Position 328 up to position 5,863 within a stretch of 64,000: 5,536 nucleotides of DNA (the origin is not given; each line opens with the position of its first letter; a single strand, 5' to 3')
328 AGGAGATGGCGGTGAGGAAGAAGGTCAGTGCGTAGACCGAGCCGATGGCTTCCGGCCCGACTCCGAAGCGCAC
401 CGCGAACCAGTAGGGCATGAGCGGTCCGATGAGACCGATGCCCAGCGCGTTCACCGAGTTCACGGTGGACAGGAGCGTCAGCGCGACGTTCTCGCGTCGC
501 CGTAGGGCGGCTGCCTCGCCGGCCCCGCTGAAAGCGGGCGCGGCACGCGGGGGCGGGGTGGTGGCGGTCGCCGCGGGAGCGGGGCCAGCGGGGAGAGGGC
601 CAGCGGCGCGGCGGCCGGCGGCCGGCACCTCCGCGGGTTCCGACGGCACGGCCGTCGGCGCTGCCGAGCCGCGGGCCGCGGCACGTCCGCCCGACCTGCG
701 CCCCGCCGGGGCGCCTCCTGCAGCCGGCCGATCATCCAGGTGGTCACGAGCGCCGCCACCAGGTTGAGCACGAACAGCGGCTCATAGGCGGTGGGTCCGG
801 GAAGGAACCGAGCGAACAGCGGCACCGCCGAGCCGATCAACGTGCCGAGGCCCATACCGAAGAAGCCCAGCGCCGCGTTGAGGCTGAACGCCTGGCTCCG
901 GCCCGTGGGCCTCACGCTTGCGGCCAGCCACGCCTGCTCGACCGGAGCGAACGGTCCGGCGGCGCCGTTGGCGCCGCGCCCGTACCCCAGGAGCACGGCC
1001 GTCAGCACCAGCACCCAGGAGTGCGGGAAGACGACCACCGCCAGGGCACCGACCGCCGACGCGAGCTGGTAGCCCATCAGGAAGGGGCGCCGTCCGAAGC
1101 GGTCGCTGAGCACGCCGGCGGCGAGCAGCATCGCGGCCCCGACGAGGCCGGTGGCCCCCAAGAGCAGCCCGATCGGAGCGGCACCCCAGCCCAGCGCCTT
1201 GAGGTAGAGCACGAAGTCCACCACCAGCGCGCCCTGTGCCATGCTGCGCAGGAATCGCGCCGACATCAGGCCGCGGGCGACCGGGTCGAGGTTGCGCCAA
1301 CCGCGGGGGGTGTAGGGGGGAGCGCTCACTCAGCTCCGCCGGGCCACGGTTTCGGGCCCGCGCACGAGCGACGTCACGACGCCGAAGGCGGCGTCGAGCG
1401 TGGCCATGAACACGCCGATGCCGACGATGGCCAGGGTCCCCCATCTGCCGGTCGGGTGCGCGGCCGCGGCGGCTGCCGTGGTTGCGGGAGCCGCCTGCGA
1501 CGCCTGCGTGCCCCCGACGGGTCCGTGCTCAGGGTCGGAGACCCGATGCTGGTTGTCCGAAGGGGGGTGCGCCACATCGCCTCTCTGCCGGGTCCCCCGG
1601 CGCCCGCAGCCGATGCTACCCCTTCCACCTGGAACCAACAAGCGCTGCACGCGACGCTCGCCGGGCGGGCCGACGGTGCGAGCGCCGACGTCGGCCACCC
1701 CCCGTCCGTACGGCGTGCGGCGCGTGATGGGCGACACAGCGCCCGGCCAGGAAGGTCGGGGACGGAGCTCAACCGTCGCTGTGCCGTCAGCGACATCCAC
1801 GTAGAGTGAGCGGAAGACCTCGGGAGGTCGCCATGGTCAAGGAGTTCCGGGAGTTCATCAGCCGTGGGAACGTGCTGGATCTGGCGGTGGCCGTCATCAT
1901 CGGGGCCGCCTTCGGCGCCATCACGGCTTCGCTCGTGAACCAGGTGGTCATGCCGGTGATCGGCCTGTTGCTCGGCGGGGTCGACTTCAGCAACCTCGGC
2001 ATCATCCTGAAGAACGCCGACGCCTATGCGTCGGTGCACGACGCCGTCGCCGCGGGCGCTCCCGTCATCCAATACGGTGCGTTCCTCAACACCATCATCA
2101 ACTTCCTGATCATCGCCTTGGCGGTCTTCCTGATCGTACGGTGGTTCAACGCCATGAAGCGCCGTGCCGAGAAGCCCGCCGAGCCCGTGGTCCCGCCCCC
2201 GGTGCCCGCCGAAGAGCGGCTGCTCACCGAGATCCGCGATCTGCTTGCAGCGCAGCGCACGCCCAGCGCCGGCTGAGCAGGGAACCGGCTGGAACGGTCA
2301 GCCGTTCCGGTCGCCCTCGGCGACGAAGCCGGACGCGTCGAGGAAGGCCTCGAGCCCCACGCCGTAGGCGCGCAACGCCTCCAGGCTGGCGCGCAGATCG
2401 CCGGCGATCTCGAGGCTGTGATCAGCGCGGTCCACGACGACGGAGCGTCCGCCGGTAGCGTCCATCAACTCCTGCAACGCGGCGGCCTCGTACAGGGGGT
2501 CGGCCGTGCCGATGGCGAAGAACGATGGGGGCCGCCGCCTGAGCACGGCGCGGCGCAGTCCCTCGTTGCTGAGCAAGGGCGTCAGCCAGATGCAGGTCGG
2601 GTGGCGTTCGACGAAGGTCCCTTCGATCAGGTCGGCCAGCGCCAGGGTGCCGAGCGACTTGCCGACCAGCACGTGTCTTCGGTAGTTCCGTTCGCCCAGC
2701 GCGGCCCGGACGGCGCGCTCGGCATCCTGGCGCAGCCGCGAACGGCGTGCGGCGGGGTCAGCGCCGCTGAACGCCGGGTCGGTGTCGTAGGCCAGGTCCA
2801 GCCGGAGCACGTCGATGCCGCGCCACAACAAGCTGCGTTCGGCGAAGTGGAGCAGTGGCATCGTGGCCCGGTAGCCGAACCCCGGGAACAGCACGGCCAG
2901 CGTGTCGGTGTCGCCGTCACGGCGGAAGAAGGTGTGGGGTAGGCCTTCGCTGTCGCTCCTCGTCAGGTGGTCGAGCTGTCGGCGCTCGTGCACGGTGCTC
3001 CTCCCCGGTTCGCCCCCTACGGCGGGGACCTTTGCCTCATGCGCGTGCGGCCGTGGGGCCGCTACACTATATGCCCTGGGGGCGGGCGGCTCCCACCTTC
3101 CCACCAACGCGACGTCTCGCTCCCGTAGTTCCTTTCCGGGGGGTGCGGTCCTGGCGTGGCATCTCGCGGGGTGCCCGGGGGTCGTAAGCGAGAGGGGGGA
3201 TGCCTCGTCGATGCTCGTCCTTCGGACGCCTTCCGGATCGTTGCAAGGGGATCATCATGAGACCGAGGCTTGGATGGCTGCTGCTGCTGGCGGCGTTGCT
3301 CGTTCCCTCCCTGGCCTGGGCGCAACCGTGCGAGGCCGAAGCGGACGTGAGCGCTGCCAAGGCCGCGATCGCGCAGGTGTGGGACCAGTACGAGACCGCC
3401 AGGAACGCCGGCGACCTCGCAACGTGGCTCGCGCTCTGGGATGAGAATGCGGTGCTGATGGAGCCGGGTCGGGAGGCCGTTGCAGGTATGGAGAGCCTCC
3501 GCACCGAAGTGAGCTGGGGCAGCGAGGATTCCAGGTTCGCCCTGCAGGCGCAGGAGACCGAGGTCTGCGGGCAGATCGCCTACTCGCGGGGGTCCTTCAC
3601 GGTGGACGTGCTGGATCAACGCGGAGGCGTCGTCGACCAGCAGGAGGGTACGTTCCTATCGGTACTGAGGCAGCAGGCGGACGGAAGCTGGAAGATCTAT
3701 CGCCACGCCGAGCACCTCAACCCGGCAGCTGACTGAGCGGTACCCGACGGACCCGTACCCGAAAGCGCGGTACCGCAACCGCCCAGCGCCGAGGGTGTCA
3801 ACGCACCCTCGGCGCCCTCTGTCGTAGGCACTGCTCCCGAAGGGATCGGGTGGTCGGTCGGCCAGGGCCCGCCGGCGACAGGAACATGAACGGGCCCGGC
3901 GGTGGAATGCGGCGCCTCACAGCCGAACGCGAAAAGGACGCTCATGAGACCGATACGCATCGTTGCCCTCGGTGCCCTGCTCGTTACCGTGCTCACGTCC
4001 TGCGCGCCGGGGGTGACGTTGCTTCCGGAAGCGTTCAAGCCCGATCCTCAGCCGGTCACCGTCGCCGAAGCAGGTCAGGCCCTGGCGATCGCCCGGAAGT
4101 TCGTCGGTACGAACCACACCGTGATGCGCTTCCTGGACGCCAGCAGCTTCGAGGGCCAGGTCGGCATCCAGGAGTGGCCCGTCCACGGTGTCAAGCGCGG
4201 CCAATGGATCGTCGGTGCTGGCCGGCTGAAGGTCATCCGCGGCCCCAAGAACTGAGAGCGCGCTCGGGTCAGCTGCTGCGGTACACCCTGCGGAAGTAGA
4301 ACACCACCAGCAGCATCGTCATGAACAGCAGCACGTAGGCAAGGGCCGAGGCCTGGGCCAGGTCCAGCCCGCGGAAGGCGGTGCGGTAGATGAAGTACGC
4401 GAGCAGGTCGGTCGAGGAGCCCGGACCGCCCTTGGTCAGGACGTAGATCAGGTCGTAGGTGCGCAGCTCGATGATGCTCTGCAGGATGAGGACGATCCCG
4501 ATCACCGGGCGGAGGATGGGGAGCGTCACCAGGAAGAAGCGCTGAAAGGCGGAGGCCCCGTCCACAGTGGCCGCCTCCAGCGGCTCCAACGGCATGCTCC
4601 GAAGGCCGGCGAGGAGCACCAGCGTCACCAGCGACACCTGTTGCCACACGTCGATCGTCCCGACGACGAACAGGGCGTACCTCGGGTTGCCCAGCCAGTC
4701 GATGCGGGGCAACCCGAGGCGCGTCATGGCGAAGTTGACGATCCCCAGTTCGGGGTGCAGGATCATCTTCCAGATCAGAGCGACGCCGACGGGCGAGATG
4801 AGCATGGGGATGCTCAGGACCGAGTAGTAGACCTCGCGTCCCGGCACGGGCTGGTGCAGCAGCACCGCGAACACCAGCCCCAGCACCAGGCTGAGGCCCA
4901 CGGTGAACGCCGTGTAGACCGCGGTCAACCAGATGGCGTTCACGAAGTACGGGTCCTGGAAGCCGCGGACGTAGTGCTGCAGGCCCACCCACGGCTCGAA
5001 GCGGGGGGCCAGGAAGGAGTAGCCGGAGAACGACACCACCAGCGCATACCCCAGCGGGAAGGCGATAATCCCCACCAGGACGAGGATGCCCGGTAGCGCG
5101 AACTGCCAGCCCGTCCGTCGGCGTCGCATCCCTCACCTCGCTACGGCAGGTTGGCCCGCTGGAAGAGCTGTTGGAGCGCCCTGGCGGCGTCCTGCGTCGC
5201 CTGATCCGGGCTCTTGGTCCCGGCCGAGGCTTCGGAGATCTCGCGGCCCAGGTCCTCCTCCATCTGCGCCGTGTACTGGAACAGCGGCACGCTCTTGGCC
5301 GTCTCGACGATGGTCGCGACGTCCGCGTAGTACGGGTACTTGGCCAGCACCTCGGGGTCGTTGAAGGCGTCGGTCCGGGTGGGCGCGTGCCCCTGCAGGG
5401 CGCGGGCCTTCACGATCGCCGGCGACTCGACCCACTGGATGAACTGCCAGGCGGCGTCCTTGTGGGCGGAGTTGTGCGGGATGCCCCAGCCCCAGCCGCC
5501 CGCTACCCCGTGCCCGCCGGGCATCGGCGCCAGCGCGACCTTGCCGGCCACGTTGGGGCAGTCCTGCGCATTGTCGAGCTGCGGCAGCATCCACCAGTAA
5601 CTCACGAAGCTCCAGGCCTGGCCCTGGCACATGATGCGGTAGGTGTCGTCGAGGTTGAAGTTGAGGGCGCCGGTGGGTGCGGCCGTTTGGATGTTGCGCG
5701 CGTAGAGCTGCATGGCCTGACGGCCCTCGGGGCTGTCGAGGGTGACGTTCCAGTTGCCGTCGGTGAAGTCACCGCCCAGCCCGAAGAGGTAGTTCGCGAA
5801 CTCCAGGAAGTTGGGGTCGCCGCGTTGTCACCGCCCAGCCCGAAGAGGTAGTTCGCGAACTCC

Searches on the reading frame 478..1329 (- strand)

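Call 8: search_protein_families(library=pfam, proteins=[window:478-1329:-])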
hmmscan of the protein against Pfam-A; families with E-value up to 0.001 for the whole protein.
window:478-1329:- (283 aa): 1 family
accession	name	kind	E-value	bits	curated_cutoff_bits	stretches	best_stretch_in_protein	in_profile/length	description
PF07690.21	MFS_1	-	1.9e-20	73.5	33.4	1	22-222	2-194/347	Major Facilitator Superfamily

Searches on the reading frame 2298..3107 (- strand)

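Call 8: search_protein_families(library=pfam, proteins=[window:2298-3107:-])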
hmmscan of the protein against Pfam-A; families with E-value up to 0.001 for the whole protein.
window:2298-3107:- (269 aa): 1 family
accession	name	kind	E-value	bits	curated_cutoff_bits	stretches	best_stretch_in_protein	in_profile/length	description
PF20408.4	Abhydrolase_11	-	5.2e-06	26.8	27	1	72-234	6-169/193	Alpha/beta hydrolase domain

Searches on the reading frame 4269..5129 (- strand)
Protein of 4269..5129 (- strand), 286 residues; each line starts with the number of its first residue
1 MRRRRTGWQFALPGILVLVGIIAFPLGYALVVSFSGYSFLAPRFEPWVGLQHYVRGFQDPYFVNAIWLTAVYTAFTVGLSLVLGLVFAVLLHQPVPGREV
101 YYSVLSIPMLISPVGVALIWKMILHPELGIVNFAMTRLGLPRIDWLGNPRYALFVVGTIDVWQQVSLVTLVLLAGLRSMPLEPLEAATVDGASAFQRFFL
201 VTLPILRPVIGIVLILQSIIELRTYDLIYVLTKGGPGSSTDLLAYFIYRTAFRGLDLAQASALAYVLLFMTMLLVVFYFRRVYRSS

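Call 8: search_protein_families(library=pfam, proteins=[window:4269-5129:-])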
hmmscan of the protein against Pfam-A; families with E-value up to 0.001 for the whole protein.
window:4269-5129:- (286 aa): 1 family
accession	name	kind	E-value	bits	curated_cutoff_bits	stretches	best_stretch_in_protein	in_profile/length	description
PF00528.27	BPD_transp_1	-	6.4e-14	52.5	26.4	1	81-282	2-177/184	Binding-protein-dependent transport system inner membrane component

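Call 37: search_protein_families(library=ncbifam, proteins=[window:4269-5129:-], max_evalue=0.00001)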
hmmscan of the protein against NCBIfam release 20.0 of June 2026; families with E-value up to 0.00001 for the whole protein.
window:4269-5129:- (286 aa): 9 families
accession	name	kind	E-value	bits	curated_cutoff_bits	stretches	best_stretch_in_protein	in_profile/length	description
NF007852.0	PRK10561.1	equivalog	1.6e-40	139.8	335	1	7-283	14-289/295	sn-glycerol-3-phosphate ABC transporter permease UgpA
NF040931.1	ABC_arch_GlcT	equivalog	1.6e-29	103.4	360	1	11-278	2-267/278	glucose ABC transporter permease GlcT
NF008232.0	PRK10999.1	equivalog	4.3e-24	85.1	392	1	40-274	257-507/520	maltose ABC transporter permease MalF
NF011624.0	PRK15050.1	equivalog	4.5e-14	52.3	247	1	2-282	19-285/297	2-aminoethylphosphonate ABC transporter permease subunit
TIGR00969.1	3a0106s02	subfamily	1.2e-10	41.4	240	1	49-276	46-264/272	sulfate ABC transporter permease subunit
TIGR02140.1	permease_CysW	equivalog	1.3e-10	41.2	329.1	1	48-276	31-250/261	sulfate ABC transporter permease subunit CysW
NF008620.0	PRK11602.1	equivalog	5.8e-09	35.6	442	1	49-216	49-209/291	sulfate/thiosulfate ABC transporter permease CysW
TIGR03226.1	PhnU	equivalog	2.1e-06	27.4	283.45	1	3-283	39-305/311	2-aminoethylphosphonate ABC transporter permease subunit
NF008231.0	PRK10998.1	equivalog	9.4e-06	25.4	261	1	184-231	189-236/296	maltose ABC transporter permease MalG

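Call 49: find_encoding_contigs(protein=window:4269-5129:-, flank=4000, max_places=10)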
Protein window:4269-5129:- (286 aa): no gene with exactly this product is on record in the collection.

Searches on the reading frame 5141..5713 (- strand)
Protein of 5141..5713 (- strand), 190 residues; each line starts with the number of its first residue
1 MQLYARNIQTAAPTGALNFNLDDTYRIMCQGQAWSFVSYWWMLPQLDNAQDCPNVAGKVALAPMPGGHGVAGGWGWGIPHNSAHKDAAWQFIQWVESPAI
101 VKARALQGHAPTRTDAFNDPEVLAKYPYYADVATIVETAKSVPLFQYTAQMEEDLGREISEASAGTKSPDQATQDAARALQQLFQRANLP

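Call 17: list_cluster_members(proteins=[P0002, P0001, window:5141-5713:-])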
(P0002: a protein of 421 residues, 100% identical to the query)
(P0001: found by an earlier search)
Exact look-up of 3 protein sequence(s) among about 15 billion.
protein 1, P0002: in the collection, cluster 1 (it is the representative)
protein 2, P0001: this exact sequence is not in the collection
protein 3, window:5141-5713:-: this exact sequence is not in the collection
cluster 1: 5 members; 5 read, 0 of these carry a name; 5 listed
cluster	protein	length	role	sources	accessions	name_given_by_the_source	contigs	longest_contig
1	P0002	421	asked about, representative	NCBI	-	-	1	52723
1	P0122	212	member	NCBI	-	-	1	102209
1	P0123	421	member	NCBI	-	-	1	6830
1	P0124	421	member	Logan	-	-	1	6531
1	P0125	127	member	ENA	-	-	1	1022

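Call 26: find_encoding_contigs(protein=P0123, flank=4000, max_places=5)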
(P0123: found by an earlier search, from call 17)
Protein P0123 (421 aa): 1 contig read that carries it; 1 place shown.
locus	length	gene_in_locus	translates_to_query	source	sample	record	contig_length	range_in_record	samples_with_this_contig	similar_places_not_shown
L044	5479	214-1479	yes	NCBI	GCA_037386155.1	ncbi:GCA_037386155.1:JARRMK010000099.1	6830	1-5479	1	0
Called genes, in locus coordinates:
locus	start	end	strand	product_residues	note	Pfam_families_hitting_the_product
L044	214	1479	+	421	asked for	PF01547:SBP_bac_1, PF13416:SBP_bac_8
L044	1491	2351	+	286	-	PF00528:BPD_transp_1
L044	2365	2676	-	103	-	-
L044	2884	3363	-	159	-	PF14534:DUF4440, PF12680:SnoaL_2 (weak)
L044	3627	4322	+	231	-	PF20408:Abhydrolase_11 (weak)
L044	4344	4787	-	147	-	PF01741:MscL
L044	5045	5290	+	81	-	-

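Call 27: find_encoding_contigs(protein=P0122, flank=3000, max_places=5)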
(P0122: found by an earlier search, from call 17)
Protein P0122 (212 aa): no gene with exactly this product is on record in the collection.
